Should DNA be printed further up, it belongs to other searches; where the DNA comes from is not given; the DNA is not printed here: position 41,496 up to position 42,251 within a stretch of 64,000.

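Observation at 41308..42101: Two exported CxxC lipoproteins (DsrE-fold with CPAC; HMA domain with CEGC) end the oxidase operon, a candidate new copper/thiol relay for CuA/CuB assembly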

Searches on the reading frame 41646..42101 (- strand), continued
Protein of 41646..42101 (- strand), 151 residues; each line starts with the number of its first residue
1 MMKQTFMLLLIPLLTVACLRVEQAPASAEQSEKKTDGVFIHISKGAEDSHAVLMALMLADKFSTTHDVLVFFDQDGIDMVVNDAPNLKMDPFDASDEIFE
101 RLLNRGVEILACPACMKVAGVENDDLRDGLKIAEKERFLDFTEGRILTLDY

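Call 41: find_encoding_contigs(protein=P0205, flank=6000, max_places=1)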
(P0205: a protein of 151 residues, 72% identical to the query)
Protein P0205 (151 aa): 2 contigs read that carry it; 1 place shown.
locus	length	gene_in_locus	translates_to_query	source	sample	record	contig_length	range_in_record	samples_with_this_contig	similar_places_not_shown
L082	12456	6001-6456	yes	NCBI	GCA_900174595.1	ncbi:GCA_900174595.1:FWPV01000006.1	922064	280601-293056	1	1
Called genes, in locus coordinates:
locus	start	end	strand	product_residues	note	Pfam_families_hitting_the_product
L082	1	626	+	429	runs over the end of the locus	PF13579:Glyco_trans_4_4, PF13439:Glyco_transf_4 (weak)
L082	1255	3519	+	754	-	PF01551:Peptidase_M23 (weak), PF27332:TP_0781 (faint)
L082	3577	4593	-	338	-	PF13349:DUF4097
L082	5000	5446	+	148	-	PF02580:Tyr_Deacylase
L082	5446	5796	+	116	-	PF11969:DcpS_C, PF01230:HIT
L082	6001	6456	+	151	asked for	PF02635:DsrE (weak)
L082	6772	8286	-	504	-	PF04055:Radical_SAM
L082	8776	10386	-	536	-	PF00209:SNF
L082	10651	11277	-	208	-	PF14346:DUF4398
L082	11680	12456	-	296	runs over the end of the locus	-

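Call 42: find_encoding_contigs(protein=P0216, flank=6000, max_places=1)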
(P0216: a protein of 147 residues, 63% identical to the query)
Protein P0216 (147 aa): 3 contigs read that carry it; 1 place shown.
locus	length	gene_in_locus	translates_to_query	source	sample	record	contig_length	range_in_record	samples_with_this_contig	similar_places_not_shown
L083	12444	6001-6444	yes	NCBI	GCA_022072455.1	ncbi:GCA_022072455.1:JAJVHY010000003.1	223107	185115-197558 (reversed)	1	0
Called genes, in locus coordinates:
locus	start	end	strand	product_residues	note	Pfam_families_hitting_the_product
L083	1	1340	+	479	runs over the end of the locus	PF02335:Cytochrom_C552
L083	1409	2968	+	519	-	PF11563:Protoglobin, PF00989:PAS, PF13188:PAS_8 (weak), PF08448:PAS_4, PF13426:PAS_9, PF08447:PAS_3 (weak), PF00512:HisKA, PF02518:HATPase_c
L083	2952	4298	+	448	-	PF00072:Response_reg, PF00158:Sigma54_activat, PF14532:Sigma54_activ_2, PF07728:AAA_5 (weak), PF25601:AAA_lid_14, PF02954:HTH_8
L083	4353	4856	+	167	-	PF00072:Response_reg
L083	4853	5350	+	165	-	PF00210:Ferritin, PF02915:Rubrerythrin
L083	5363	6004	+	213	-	PF13489:Methyltransf_23, PF13649:Methyltransf_25, PF13847:Methyltransf_31, PF08241:Methyltransf_11, PF08242:Methyltransf_12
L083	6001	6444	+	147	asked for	PF02635:DsrE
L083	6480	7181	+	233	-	PF02535:Zip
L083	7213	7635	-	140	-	PF03625:DUF302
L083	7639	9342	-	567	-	PF01266:DAO (faint), PF07992:Pyr_redox_2, PF13450:NAD_binding_8 (faint), PF13738:Pyr_redox_3 (faint), PF00070:Pyr_redox, PF02852:Pyr_redox_dim, PF00581:Rhodanese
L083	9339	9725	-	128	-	PF12973:Cupin_7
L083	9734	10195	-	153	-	PF00582:Usp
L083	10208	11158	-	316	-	PF04055:Radical_SAM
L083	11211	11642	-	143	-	PF03061:4HBT, PF13622:4HBT_3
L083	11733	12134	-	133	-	PF02579:Nitro_FeMo-Co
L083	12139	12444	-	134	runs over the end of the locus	PF02001:DUF134, PF13551:HTH_29 (faint)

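Call 43: find_encoding_contigs(protein=P0296, flank=6000, max_places=1)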
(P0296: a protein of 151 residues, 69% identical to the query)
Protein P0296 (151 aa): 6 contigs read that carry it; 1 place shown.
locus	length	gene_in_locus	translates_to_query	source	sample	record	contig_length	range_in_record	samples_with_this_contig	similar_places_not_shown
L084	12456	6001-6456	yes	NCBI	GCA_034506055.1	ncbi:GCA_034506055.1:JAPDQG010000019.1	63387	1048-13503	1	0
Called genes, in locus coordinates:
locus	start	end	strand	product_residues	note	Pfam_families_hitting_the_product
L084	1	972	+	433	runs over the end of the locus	PF13439:Glyco_transf_4 (weak), PF13579:Glyco_trans_4_4, PF00534:Glycos_transf_1 (weak), PF13692:Glyco_trans_1_4 (weak)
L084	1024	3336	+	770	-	PF27332:TP_0781 (faint), PF01551:Peptidase_M23 (weak), PF19077:Big_13 (faint)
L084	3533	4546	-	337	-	PF13349:DUF4097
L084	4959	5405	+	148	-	PF02580:Tyr_Deacylase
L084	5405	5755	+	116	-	PF11969:DcpS_C, PF01230:HIT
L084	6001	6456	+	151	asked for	PF02635:DsrE (weak)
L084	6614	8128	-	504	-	PF04055:Radical_SAM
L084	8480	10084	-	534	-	PF00209:SNF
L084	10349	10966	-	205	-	PF14346:DUF4398 (weak)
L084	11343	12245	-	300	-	-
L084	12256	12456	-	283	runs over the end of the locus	PF03734:YkuD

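Call 44: find_encoding_contigs(protein=P0184, flank=6000, max_places=2)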
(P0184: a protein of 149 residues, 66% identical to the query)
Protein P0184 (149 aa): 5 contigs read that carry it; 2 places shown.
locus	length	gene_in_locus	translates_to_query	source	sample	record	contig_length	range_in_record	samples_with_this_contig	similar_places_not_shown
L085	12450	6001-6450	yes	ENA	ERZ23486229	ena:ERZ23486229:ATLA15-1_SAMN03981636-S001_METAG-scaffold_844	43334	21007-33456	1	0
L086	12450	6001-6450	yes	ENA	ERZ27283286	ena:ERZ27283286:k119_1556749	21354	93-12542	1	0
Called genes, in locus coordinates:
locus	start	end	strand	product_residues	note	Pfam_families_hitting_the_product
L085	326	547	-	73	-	-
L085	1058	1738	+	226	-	-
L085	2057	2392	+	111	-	-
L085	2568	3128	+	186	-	PF01872:RibD_C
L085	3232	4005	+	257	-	PF13847:Methyltransf_31, PF08241:Methyltransf_11, PF08242:Methyltransf_12 (weak), PF13649:Methyltransf_25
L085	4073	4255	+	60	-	-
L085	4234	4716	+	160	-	PF13302:Acetyltransf_3, PF00583:Acetyltransf_1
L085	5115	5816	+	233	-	PF14329:DUF4386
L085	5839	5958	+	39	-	-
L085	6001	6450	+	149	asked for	PF02635:DsrE (weak)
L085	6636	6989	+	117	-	PF04343:DUF488, PF22751:DUF488-N3a, PF22752:DUF488-N3i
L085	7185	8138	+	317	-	PF07885:Ion_trans_2, PF17655:IRK_C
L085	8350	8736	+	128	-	PF18029:Glyoxalase_6 (weak)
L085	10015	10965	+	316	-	-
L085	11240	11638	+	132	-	-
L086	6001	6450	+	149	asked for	PF02635:DsrE (weak)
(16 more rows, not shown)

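Call 45: find_encoding_contigs(protein=P0266, flank=6000, max_places=2)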
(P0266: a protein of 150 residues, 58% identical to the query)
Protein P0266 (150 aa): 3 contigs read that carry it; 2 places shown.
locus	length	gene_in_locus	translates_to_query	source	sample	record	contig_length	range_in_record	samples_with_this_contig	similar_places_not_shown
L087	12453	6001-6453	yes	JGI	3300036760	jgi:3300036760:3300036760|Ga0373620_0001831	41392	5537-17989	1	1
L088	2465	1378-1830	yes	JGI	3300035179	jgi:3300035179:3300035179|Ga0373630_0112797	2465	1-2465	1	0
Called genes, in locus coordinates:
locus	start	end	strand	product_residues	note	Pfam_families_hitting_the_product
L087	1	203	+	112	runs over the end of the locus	PF02579:Nitro_FeMo-Co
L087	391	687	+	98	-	PF03061:4HBT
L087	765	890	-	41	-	-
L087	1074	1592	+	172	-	-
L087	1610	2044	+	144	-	PF26390:MamS_MamX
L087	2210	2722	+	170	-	PF02001:DUF134, PF27353:MJ0401 (weak)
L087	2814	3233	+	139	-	PF00072:Response_reg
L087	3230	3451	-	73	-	-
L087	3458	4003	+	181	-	PF02535:Zip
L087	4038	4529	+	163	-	PF02579:Nitro_FeMo-Co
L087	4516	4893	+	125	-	PF02579:Nitro_FeMo-Co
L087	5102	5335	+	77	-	PF03061:4HBT (weak)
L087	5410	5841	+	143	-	PF06966:DUF1295, PF04140:ICMT, PF04191:PEMT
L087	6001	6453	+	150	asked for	PF02635:DsrE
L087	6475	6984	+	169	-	PF00210:Ferritin, PF02915:Rubrerythrin (weak)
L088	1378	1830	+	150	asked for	PF02635:DsrE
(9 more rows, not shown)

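Call 46: find_encoding_contigs(protein=P0274, flank=6000, max_places=2)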
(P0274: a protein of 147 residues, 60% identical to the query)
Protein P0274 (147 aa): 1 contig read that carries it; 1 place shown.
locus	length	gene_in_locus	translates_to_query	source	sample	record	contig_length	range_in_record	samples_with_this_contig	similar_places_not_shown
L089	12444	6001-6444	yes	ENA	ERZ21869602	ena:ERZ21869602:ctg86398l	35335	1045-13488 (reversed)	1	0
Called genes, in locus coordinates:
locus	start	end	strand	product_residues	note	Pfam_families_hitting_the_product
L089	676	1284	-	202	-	-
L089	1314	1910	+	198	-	PF01844:HNH, PF13395:HNH_4 (weak), PF14279:HNH_5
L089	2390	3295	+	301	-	PF01145:Band_7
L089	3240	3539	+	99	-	-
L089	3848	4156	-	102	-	PF04545:Sigma70_r4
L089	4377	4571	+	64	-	-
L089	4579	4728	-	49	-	-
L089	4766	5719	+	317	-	-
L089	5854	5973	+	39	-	-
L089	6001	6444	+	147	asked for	PF02635:DsrE (weak)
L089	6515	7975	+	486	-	PF00199:Catalase, PF06628:Catalase-rel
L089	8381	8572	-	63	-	-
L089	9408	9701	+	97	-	-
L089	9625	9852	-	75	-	-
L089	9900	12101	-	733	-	PF05048:NosD (faint), PF13229:Beta_helix (weak)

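Call 55: search_protein_families(library=pfam, proteins=[L044:67-2451:-, L020:1094-1894:-], max_evalue=0.01)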
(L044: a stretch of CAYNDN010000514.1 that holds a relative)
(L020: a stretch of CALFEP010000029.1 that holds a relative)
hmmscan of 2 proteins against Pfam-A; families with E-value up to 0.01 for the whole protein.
L044:67-2451:- (794 aa): 4 families
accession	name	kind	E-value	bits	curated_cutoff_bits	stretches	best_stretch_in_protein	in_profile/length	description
PF00122.25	E1-E2_ATPase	-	4.4e-39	134.3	28.1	1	306-477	6-179/181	E1-E2 ATPase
PF00702.32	Hydrolase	-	1.5e-20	74.9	26.4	1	495-696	1-190/191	haloacid dehalogenase-like hydrolase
PF12156.14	ATPase-cat_bd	-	3.7e-11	44.1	27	1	5-79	1-83/86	Putative metal-binding domain of cation transport ATPase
PF00403.32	HMA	-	6.1e-07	30.2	24.8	1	89-147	1-59/62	Heavy-metal-associated domain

L020:1094-1894:- (266 aa): 1 family
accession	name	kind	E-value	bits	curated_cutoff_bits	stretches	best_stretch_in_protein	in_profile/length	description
PF02630.20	SCO1-SenC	-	1.9e-05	25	22.8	1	50-181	6-133/134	SCO1/SenC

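Call 59: find_related_loci(query=A2, collection=metagenome_contigs, flank=4000)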
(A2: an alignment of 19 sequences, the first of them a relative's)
Query A2 (143 aa) in metagenome_contigs; peptide patterns used: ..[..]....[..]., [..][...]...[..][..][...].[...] (x = any residue, [..] = any of these).
569 stretches matched a pattern; 456 encode a relative of the query (tblastn E <= 1e-3); the best 80 are kept; 80 distinct loci.
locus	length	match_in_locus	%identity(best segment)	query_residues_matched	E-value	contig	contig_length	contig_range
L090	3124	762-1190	96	1-143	7e-91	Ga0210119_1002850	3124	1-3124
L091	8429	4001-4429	95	1-143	9e-89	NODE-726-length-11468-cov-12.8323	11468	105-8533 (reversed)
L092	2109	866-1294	94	1-143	2e-91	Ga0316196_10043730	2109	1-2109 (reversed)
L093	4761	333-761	94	1-143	9e-88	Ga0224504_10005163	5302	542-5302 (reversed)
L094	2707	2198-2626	90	1-143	5e-87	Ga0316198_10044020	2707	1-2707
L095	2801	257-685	87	1-143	1e-84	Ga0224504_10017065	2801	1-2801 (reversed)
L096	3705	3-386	98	16-143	4e-82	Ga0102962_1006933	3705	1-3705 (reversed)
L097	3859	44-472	83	1-143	3e-78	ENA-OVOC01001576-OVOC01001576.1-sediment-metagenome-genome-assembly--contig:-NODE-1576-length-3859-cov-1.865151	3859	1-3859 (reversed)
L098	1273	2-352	95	27-143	3e-76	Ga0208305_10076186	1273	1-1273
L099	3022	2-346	95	29-143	3e-72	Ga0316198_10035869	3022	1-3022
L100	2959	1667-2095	65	1-143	2e-62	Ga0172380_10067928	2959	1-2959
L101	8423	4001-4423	68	6-143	3e-61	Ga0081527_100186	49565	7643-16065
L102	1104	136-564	66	1-143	4e-65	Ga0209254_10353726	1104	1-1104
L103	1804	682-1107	65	4-143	3e-62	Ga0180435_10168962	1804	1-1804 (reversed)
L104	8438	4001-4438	60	2-143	1e-58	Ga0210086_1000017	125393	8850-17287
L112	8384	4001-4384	66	12-143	3e-56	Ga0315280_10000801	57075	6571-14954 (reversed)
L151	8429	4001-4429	64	1-143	4e-53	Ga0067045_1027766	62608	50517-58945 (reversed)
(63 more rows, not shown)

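Call 69: search_protein_families(library=pfam, proteins=[L101:39-3053:+, L101:3050-3865:+, L101:4450-5112:-, L112:1259-2950:+, L112:2960-3769:+, L112:4447-4992:+, L151:3499-3915:+, L151:2953-3369:+, L104:4455-5900:-, L104:1703-3733:-], max_evalue=0.001)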
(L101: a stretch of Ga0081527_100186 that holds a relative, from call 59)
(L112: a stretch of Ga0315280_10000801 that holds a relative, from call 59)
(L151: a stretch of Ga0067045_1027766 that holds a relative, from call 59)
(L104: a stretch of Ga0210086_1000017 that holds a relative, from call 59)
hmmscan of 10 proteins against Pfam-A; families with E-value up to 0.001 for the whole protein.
L101:39-3053:+ (1004 aa): 1 family
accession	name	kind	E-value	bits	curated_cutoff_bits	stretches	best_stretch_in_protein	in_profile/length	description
PF18884.5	TSP3_bac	-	0.00031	20.9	25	0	903-924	1-22/22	Bacterial TSP3 repeat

L101:3050-3865:+ (271 aa): 2 families
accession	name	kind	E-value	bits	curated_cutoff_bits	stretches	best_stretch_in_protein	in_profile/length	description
PF00903.31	Glyoxalase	-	4.3e-05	24.3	20.6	1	150-265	3-119/121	Glyoxalase/Bleomycin resistance protein/Dioxygenase superfamily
PF22677.2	Ble-like_N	-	0.00053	20.1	24.5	0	151-170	4-23/41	Bleomycin resistance protein-like N-terminal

L101:4450-5112:- (220 aa): 0 families

L112:1259-2950:+ (563 aa): 10 families
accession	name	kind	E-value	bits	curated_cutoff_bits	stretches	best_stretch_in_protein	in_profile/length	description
PF04545.22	Sigma70_r4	-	1e-11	44.6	24.1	1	497-551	4-50/50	Sigma-70, region 4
PF13384.12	HTH_23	-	7.2e-09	35.6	24.6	0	96-121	15-40/50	Homeodomain-like domain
PF04542.20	Sigma70_r2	-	1.4e-08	34.8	24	1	388-437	1-50/71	Sigma-70 region 2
PF12728.13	HTH_17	-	4.1e-08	33.8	27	1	100-151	3-50/51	Helix-turn-helix domain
PF13518.12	HTH_28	-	9.2e-08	32.5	25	0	99-121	13-35/52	Helix-turn-helix domain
PF00376.29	MerR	-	1.5e-06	28.3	28.2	1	100-124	1-25/38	MerR family regulatory protein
PF13411.12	MerR_1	-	6.6e-06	26.6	21.6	0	100-127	2-29/69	MerR HTH family regulatory protein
PF02796.21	HTH_7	-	3.3e-05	24.4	23.8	1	233-266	10-43/45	Helix-turn-helix domain of resolvase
PF08220.18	HTH_DeoR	-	7.2e-05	22.9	21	0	100-115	16-31/57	DeoR-like helix-turn-helix domain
PF08279.18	HTH_11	-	9.4e-05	22.7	25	0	100-117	17-34/55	HTH domain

L112:2960-3769:+ (269 aa): 3 families
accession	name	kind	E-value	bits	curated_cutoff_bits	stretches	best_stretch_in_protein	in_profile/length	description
PF14748.11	P5CR_dimer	-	8.1e-36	122.9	25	1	160-267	1-105/105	Pyrroline-5-carboxylate reductase dimerisation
PF03807.23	F420_oxidored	-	2.5e-20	73.3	21.6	1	3-98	1-94/94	NADP oxidoreductase coenzyme F420-dependent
PF03446.21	NAD_binding_2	-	5.7e-05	23.6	21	1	3-93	1-90/161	NAD binding domain of 6-phosphogluconate dehydrogenase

L112:4447-4992:+ (181 aa): 1 family
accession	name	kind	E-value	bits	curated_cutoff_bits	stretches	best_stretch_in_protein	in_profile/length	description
PF12441.14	CopG_antitoxin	-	1.5e-06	29.3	28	1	101-176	2-78/79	CopG antitoxin of type II toxin-antitoxin system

L151:3499-3915:+ (138 aa): 0 families

L151:2953-3369:+ (138 aa): 0 families

L104:4455-5900:- (481 aa): 1 family
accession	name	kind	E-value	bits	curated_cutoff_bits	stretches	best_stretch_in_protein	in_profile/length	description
PF11268.13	DUF3071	-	4.5e-59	199.8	26.9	1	226-396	1-168/168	Protein of unknown function (DUF3071)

L104:1703-3733:- (676 aa): 0 families

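Call 83: search_protein_families(library=pfam, proteins=[L075:8514-8984:-, L075:9065-9484:-, L075:9486-10448:-, L057:6091-6792:-, L057:6856-7287:-, L057:7236-7730:-, L057:8450-8953:-, L042:3017-3637:+], max_evalue=0.001)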
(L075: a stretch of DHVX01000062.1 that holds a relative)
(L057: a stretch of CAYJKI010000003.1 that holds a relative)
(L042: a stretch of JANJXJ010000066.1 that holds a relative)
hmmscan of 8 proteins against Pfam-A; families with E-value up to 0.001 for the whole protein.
L075:8514-8984:- (156 aa): 1 family
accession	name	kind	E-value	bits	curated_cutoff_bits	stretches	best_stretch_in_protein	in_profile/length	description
PF03625.19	DUF302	-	4.7e-17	62.1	23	1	62-125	1-62/63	Domain of unknown function DUF302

L075:9065-9484:- (139 aa): 6 families
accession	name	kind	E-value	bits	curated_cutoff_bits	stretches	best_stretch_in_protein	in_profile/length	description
PF00085.26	Thioredoxin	-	8.4e-28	96.8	23.5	1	38-136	2-102/103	Thioredoxin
PF13098.12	Thioredoxin_2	-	2.6e-09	37.8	27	1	52-130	5-99/104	Thioredoxin-like domain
PF13905.12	Thioredoxin_8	-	2.9e-06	27.9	27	0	54-83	3-32/94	Thioredoxin-like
PF13192.12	Thioredoxin_3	-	0.00015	22.2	24.8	0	64-119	10-60/76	Thioredoxin domain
PF00578.27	AhpC-TSA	-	0.00091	19.6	26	0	48-125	21-100/124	AhpC/TSA family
PF13899.12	Thioredoxin_7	-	0.00094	19.7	27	0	54-113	19-81/83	Thioredoxin-like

L075:9486-10448:- (320 aa): 14 families
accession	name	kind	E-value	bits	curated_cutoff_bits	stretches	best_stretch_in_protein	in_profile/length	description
PF07992.20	Pyr_redox_2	-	2.6e-55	188.4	26.1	1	8-294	2-290/291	Pyridine nucleotide-disulphide oxidoreductase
PF13738.12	Pyr_redox_3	-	1.5e-24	87.2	30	2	56-278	75-305/305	Pyridine nucleotide-disulphide oxidoreductase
PF00070.33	Pyr_redox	-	7.1e-15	55.7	22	1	150-221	2-80/82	Pyridine nucleotide-disulphide oxidoreductase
PF03486.20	HI0933_like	-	4.4e-09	36.6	50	0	8-38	2-32/244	HI0933-like protein Rossmann domain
PF01134.28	GIDA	-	2.4e-08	33.9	22.1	1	8-79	1-63/391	Glucose inhibited division protein A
PF00890.30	FAD_binding_2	-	9.6e-08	32.1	20.4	1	8-39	1-32/414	FAD binding domain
PF01266.30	DAO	-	4.3e-07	30.2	27.9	0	8-41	1-35/353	FAD dependent oxidoreductase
PF01946.23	Thi4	-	1.7e-06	27.9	26.2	1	6-42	17-55/235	Thi4 family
PF01494.25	FAD_binding_3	-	1.2e-05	25.2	22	0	8-35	3-30/349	FAD binding domain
PF12831.13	FAD_oxidored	-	1.7e-05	24.8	27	1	8-45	1-39/416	FAD dependent oxidoreductase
PF13450.12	NAD_binding_8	-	6e-05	23.7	21.9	0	11-44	1-35/68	NAD(P)-binding Rossmann-like domain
PF13241.12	NAD_binding_7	-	8e-05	23.6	22.1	0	145-196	5-46/104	Putative NAD(P)-binding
PF04820.20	Trp_halogenase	-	0.00016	21.1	21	0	64-122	160-219/458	Tryptophan halogenase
PF00743.25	FMO-like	-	0.00021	20.3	22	1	123-176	159-212/532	Flavin-binding monooxygenase-like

L057:6091-6792:- (233 aa): 3 families
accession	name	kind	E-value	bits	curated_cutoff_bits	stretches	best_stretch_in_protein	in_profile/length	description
PF00578.27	AhpC-TSA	-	2.6e-31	108.6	26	1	19-155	1-123/124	AhpC/TSA family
PF10417.14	1-cysPrx_C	-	8.8e-15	54.8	21.1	1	176-204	1-30/41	C-terminal domain of 1-Cys peroxiredoxin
PF08534.16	Redoxin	-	7.5e-12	45.7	26.6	1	20-159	3-134/148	Redoxin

L057:6856-7287:- (143 aa): 1 family
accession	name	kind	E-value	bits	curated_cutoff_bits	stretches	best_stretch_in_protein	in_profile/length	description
PF02579.22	Nitro_FeMo-Co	-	4.3e-14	53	26.3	1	26-127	2-92/94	Dinitrogenase iron-molybdenum cofactor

L057:7236-7730:- (164 aa): 3 families
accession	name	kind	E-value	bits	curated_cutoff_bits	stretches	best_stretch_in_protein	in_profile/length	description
PF02001.22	DUF134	-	5.9e-22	78.5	27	1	2-94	5-95/98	Protein of unknown function DUF134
PF09723.15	Zn_ribbon_8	-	0.00022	21.6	34.4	1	102-133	6-39/41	Zinc ribbon domain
PF13551.12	HTH_29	-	0.00046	20.7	28.1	1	48-86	10-49/64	Winged helix-turn helix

L057:8450-8953:- (167 aa): 2 families
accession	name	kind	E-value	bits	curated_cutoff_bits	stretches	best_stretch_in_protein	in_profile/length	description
PF12867.12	DinB_2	-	6.8e-10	39.9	24.8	1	11-144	2-128/128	DinB superfamily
PF05163.17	DinB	-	9.4e-10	39.1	23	1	9-162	10-156/165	DinB family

L042:3017-3637:+ (206 aa): 4 families
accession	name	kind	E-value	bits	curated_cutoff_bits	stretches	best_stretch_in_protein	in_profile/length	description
PF03807.23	F420_oxidored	-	1.9e-15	57.7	21.6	1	3-91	2-93/94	NADP oxidoreductase coenzyme F420-dependent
PF07991.19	KARI_N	-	7.5e-07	29.3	20.6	1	2-76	6-78/165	Acetohydroxy acid isomeroreductase, NADPH-binding domain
PF03446.21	NAD_binding_2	-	1.6e-05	25.4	21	1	2-92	1-95/161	NAD binding domain of 6-phosphogluconate dehydrogenase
PF02558.23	ApbA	-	0.00016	21.7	22.2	1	3-78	1-86/150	Ketopantoate reductase PanE/ApbA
